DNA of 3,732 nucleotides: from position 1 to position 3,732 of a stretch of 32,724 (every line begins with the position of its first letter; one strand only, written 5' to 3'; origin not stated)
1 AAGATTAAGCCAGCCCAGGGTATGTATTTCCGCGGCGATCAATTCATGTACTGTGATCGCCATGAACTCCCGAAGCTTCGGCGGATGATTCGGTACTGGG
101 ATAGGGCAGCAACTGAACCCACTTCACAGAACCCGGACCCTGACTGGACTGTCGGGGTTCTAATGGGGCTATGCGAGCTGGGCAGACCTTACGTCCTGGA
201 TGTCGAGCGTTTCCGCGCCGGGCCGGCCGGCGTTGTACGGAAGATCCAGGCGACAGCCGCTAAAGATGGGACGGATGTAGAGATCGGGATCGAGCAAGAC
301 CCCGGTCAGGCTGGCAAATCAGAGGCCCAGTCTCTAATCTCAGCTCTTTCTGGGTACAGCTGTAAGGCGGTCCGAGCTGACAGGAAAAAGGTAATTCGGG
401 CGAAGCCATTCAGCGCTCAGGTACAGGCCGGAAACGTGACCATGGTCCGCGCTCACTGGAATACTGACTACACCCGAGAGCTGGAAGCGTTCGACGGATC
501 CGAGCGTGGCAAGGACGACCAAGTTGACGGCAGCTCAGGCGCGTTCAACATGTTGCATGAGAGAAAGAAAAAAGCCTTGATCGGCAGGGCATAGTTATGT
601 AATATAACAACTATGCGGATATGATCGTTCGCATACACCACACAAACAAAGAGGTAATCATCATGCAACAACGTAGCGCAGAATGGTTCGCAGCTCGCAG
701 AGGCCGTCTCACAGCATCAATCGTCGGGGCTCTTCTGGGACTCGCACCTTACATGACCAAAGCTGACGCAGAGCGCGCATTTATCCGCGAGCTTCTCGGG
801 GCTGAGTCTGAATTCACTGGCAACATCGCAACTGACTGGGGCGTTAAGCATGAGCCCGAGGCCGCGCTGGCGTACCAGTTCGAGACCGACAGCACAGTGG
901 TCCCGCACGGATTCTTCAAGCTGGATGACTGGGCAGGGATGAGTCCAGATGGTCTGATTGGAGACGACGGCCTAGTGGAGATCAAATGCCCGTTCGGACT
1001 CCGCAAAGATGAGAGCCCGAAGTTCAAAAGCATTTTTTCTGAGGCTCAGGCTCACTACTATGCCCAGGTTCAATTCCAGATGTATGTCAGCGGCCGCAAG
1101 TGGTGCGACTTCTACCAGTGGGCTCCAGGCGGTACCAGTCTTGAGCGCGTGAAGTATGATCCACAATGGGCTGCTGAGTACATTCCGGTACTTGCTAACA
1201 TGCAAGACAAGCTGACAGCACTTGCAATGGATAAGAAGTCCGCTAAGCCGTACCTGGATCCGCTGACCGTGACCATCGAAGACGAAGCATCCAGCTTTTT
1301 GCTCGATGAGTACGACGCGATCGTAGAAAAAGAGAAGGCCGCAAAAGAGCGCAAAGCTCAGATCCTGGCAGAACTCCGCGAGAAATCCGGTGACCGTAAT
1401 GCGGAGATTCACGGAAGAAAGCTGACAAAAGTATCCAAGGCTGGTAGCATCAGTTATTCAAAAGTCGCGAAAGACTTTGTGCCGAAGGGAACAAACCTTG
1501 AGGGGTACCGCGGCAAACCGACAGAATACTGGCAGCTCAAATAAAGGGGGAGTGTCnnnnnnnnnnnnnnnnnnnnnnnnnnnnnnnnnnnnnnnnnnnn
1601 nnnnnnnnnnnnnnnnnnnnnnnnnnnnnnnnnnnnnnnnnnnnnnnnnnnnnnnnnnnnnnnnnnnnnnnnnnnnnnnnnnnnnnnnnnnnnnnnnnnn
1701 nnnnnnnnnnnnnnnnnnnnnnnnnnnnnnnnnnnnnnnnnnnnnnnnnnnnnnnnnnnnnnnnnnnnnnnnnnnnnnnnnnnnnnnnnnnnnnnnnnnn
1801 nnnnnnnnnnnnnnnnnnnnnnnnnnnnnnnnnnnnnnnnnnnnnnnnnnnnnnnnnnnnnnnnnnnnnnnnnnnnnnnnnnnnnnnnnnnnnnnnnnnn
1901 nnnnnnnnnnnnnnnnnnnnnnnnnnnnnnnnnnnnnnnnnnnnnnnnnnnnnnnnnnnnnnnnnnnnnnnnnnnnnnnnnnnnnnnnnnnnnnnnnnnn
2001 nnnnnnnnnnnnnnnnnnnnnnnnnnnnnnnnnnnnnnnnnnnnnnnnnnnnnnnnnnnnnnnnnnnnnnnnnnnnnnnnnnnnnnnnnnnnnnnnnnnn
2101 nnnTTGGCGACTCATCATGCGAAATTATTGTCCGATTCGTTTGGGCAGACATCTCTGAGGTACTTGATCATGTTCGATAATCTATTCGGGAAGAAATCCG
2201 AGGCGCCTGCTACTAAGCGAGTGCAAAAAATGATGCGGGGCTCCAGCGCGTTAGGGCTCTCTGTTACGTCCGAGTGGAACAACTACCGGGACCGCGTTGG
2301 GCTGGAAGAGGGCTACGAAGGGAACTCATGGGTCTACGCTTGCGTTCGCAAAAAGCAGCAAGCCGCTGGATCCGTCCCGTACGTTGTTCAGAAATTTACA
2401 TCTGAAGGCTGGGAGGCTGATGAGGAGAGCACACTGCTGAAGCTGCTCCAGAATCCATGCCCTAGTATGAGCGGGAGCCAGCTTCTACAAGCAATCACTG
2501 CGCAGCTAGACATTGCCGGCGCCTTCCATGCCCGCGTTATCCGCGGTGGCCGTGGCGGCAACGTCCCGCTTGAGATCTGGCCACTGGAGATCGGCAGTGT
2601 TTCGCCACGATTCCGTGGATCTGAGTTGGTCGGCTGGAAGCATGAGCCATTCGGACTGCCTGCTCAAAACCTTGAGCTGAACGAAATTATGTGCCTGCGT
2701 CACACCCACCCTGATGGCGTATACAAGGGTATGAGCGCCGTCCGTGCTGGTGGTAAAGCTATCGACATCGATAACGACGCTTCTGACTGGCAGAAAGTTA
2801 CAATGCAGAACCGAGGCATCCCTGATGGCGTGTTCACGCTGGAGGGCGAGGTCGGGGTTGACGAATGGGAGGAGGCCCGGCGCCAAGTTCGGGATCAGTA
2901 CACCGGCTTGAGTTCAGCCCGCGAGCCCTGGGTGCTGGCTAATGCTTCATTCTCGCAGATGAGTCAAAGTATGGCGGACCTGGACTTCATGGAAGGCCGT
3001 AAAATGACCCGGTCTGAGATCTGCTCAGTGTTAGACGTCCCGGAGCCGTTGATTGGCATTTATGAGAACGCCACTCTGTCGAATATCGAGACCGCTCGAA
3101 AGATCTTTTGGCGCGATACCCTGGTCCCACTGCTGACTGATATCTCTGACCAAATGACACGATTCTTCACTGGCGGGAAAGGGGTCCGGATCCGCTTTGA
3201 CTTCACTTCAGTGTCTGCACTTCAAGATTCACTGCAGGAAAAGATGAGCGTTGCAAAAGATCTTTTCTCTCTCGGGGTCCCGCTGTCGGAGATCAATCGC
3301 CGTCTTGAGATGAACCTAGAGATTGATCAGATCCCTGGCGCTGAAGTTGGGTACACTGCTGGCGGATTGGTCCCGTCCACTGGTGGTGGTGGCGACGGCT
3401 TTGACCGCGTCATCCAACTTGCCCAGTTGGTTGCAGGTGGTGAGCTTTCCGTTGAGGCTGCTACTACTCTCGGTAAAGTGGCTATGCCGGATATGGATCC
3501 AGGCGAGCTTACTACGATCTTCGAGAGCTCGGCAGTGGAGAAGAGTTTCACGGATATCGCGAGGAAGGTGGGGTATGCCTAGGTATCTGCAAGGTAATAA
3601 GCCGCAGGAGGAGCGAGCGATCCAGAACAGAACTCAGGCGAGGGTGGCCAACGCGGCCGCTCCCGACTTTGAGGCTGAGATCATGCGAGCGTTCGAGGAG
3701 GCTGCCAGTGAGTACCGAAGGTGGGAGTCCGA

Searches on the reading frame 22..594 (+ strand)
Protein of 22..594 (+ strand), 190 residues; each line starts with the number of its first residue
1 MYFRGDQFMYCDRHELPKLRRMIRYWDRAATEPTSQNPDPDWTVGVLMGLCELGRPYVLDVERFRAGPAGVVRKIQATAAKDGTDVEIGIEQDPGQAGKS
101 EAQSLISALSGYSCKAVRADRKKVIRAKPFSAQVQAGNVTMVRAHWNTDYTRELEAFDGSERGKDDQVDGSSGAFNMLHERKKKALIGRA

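Call 23: search_protein_families(library=pfam, max_evalue=0.01, proteins=[window:22-594:+])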
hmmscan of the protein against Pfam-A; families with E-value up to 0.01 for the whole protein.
window:22-594:+ (190 aa): 1 family
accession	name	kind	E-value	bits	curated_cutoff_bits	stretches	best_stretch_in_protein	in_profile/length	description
PF17289.8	Terminase_6C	-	6.9e-17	62.3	22.6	1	25-177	2-154/155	Terminase RNaseH-like domain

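Call 24: search_protein_families(library=phrogs, max_evalue=0.01, proteins=[window:22-594:+])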
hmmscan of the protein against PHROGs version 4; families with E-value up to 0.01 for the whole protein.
window:22-594:+ (190 aa): 5 families
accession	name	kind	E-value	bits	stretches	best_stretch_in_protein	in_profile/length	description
phrog_979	-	head and packaging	4.9e-56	191.7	1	2-184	415-605/642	terminase large subunit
phrog_12171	-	head and packaging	9.5e-33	113.6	1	82-185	1-102/110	terminase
phrog_9453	-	head and packaging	4.2e-27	96.2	1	14-182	22-214/233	terminase large subunit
phrog_38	-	head and packaging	7.2e-17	62.3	1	2-184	527-709/760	terminase large subunit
phrog_5573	-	head and packaging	3.5e-13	50.5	1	10-183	70-239/250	terminase large subunit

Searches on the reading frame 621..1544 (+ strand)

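Call 23: search_protein_families(library=pfam, max_evalue=0.01, proteins=[window:621-1544:+])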
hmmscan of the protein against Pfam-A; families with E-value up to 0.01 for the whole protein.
window:621-1544:+ (307 aa): 1 family
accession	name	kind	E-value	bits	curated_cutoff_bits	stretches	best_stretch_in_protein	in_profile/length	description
PF09588.16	YqaJ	-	3.5e-22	79.7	22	1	21-159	1-149/150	YqaJ-like viral recombinase domain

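Call 24: search_protein_families(library=phrogs, max_evalue=0.01, proteins=[window:621-1544:+])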
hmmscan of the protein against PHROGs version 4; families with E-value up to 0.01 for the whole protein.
window:621-1544:+ (307 aa): 4 families
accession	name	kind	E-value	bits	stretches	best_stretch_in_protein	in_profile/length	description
phrog_434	-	DNA, RNA and nucleotide metabolism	7e-35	121.9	1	10-305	48-358/372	RecE-like recombination exonuclease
phrog_149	-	DNA, RNA and nucleotide metabolism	1.5e-27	97.4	1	10-225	592-813/1242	exonuclease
phrog_19855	-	head and packaging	2.7e-12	46.1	1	15-185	462-624/1257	virion structural protein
phrog_7655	-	DNA, RNA and nucleotide metabolism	0.0064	16.3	0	12-49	3-40/551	RecE-like recombination exonuclease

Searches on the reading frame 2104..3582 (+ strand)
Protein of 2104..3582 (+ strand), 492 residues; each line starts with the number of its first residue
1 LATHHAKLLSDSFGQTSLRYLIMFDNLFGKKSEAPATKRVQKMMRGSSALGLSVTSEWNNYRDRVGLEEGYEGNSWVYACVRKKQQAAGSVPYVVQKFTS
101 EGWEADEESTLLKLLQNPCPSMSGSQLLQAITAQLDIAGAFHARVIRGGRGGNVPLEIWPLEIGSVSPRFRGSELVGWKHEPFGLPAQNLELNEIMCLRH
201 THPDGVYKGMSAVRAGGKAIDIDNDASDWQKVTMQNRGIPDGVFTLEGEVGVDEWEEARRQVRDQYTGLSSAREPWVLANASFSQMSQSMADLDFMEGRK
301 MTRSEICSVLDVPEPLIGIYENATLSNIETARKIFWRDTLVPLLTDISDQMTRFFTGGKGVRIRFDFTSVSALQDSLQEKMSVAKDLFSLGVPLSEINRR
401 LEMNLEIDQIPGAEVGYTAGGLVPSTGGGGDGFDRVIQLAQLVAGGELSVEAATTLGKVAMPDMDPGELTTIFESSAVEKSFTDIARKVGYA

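Call 23: search_protein_families(library=pfam, max_evalue=0.01, proteins=[window:2104-3582:+])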
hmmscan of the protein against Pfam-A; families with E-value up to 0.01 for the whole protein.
window:2104-3582:+ (492 aa): 1 family
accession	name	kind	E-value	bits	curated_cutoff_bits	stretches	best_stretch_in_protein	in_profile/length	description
PF04860.17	Phage_portal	-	1.3e-56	192.5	39.1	1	76-391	2-309/321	Phage portal protein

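Call 24: search_protein_families(library=phrogs, max_evalue=0.01, proteins=[window:2104-3582:+])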
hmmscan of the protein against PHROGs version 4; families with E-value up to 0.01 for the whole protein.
window:2104-3582:+ (492 aa): 6 families
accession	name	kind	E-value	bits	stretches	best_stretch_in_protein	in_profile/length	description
phrog_12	-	head and packaging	6.5e-55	188.3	1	23-389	50-400/646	portal protein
phrog_2662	-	head and packaging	7.2e-54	184.5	1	40-397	28-399/717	portal protein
phrog_5929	-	head and packaging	2.6e-18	67.1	1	228-371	6-151/228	portal protein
phrog_2271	-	head and packaging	1.2e-06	27.5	1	208-373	189-354/859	portal protein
phrog_21454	-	unknown function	0.00089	19.5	1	259-371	17-129/320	-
phrog_68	-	head and packaging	0.0037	17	1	285-351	256-324/344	portal protein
